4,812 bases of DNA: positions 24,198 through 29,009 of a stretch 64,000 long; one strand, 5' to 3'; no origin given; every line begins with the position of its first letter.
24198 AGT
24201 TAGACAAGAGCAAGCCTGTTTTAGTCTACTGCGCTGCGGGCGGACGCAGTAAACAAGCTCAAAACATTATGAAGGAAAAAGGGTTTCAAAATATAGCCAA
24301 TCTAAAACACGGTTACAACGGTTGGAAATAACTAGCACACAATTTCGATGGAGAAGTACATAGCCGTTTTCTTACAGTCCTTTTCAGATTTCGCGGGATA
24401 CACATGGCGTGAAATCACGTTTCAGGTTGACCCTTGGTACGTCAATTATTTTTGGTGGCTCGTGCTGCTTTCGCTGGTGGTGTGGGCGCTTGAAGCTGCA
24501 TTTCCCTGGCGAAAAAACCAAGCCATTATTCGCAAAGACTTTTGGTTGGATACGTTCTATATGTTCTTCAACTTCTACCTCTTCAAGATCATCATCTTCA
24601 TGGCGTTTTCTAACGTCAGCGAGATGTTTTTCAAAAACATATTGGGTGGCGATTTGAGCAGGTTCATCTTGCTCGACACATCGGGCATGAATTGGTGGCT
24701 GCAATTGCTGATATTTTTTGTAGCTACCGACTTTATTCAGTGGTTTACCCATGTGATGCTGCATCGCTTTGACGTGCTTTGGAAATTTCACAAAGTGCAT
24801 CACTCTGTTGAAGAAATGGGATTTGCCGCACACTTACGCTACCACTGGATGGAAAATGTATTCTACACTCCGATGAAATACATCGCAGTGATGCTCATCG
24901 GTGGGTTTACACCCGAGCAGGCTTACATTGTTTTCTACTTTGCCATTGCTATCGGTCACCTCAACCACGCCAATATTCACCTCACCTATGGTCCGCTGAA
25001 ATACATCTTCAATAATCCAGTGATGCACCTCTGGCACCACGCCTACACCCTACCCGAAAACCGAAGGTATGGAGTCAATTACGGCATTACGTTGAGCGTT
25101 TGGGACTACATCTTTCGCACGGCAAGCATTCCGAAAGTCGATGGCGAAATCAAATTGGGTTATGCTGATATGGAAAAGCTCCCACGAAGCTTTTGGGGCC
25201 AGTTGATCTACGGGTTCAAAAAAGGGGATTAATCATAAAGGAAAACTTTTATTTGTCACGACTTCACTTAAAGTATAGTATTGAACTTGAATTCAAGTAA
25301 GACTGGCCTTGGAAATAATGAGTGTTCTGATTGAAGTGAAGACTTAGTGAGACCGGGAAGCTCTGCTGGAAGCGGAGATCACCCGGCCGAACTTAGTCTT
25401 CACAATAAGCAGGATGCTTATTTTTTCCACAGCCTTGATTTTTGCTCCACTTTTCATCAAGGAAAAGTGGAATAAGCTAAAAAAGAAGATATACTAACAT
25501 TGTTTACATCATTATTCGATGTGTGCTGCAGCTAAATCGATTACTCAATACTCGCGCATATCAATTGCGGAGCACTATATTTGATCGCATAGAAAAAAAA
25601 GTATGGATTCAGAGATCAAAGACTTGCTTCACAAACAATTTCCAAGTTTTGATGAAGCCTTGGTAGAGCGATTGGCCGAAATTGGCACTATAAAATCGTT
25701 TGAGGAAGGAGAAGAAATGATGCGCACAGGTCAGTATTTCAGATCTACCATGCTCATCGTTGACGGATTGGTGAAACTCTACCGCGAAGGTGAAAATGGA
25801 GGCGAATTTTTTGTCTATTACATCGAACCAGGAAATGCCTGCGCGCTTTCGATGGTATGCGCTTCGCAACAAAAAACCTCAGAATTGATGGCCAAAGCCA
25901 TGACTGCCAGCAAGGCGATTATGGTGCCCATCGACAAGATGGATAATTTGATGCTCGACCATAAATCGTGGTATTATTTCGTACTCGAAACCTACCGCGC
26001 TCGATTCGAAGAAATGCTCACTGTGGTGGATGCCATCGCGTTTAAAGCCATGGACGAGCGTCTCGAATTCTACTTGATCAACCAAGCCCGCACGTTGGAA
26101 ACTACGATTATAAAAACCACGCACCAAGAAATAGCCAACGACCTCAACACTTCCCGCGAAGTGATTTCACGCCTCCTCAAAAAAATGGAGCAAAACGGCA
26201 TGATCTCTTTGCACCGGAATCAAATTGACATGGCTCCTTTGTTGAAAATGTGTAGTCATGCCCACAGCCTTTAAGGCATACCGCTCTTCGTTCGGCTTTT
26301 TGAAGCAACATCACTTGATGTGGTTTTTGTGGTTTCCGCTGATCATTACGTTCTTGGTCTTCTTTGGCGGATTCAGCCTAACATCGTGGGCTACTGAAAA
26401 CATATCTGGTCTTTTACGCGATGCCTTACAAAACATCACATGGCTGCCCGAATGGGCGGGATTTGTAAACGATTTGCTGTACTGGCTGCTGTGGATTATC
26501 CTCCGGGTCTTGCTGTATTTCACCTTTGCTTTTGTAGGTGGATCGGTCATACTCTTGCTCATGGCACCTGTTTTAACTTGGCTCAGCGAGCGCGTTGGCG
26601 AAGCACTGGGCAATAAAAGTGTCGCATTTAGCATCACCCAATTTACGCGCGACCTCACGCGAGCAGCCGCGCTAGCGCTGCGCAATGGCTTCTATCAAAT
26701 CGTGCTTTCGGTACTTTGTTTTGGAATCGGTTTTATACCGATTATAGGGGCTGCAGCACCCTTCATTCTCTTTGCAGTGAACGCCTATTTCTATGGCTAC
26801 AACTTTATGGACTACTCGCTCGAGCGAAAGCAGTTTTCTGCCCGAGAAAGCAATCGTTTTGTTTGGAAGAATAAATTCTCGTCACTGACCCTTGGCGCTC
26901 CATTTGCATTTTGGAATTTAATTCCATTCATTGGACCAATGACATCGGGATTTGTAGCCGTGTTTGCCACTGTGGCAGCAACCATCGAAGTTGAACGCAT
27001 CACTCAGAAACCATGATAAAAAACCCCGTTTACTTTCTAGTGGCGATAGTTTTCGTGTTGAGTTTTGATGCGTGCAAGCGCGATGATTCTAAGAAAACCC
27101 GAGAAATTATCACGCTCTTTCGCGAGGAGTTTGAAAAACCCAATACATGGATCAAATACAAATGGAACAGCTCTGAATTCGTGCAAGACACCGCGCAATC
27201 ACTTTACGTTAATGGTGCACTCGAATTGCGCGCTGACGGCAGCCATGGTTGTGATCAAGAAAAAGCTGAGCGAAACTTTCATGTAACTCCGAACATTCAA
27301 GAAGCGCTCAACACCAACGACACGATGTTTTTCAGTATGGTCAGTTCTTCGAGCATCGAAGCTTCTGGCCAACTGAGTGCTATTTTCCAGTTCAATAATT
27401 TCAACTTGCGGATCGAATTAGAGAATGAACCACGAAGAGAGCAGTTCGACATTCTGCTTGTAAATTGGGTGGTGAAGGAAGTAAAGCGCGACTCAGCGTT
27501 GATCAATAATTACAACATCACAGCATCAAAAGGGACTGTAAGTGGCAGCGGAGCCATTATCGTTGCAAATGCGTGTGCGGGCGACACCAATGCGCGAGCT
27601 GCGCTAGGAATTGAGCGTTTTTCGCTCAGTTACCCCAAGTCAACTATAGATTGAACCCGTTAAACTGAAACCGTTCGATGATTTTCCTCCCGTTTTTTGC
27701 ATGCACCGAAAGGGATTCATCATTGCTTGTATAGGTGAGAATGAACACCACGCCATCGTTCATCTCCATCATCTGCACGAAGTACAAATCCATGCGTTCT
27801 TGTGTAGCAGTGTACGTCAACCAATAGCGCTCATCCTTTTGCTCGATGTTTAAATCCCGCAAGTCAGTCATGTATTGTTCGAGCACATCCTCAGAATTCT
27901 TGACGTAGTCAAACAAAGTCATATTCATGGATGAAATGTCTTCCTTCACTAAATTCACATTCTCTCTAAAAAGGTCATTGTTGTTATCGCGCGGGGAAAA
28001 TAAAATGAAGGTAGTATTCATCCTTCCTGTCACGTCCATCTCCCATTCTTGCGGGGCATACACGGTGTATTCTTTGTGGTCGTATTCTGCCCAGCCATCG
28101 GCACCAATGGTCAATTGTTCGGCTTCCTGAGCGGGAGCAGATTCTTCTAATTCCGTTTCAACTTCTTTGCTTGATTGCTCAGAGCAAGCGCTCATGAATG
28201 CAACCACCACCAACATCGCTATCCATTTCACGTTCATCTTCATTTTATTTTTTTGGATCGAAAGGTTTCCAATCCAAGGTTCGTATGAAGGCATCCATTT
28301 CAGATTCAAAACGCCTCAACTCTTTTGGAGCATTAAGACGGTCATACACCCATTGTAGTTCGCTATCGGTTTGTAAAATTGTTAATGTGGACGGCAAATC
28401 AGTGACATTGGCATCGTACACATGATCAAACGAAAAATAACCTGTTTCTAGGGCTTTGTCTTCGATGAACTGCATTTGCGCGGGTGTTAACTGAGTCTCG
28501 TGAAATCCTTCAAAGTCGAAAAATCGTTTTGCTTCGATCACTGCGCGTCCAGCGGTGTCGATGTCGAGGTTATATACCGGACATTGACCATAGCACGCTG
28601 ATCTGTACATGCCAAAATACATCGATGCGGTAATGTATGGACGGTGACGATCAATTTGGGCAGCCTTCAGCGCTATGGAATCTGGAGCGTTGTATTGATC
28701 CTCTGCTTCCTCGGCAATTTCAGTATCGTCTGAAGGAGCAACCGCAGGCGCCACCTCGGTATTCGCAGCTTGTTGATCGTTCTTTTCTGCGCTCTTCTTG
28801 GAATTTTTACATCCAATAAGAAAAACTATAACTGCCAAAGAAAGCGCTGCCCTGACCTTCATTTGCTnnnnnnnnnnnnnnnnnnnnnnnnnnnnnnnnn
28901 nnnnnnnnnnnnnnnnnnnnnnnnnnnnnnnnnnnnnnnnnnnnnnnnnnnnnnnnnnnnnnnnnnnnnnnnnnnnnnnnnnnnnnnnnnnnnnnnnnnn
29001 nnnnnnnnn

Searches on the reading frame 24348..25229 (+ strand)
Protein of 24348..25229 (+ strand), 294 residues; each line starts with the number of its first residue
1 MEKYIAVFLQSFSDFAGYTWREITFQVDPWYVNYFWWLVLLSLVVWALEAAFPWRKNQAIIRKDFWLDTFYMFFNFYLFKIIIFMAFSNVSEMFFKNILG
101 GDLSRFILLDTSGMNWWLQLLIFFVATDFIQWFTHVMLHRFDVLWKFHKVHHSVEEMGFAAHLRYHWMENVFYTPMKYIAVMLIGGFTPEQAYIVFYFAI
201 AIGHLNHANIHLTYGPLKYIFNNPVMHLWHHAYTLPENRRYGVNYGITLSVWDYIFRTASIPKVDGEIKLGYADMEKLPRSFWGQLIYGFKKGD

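Call 74: search_protein_families(library=pfam, proteins=[window:24348-25229:+], max_evalue=0.001)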
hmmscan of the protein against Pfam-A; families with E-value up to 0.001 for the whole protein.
window:24348-25229:+ (294 aa): 1 family
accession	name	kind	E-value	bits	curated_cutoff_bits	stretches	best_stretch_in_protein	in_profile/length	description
PF04116.19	FA_hydroxylase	-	2.1e-24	86.9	31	1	121-258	2-132/132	Fatty acid hydroxylase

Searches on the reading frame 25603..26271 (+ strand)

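Call 74: search_protein_families(library=pfam, proteins=[window:25603-26271:+], max_evalue=0.001)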
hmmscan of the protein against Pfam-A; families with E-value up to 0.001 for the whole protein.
window:25603-26271:+ (223 aa): 3 families
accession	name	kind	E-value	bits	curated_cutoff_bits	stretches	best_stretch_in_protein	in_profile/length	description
PF13545.12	HTH_Crp_2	-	5.1e-11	42.8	27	1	152-208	1-59/70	Crp-like helix-turn-helix domain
PF00027.35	cNMP_binding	-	3.1e-08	33.9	27.5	1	31-119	2-88/89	Cyclic nucleotide-binding domain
PF00325.26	Crp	-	1.8e-07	31.2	21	1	173-201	4-32/32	Bacterial regulatory proteins, crp family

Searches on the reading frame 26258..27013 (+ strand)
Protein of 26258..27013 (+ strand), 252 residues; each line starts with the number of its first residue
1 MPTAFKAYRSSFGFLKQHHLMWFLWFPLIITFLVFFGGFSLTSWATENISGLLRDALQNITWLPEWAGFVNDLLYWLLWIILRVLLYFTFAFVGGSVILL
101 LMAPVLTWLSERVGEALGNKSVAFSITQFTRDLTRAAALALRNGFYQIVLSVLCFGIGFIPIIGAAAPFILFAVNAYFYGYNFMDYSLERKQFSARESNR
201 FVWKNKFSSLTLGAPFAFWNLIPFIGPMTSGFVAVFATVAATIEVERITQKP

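Call 74: search_protein_families(library=pfam, proteins=[window:26258-27013:+], max_evalue=0.001)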
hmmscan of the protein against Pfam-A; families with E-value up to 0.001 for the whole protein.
window:26258-27013:+ (252 aa): 1 family
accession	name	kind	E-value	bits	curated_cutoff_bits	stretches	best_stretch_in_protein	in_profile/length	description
PF07264.17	EI24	-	3.4e-30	106.1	32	1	11-226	5-194/199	Sulfate transporter CysZ/Etoposide-induced protein 2.4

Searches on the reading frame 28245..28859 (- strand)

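Call 74: search_protein_families(library=pfam, proteins=[window:28245-28859:-], max_evalue=0.001)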
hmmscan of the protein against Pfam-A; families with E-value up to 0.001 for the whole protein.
window:28245-28859:- (204 aa): 1 family
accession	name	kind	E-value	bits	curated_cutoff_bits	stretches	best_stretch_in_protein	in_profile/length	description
PF20033.5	DUF6438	-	1e-23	84.2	30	1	84-190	5-114/116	Domain of unknown function (DUF6438)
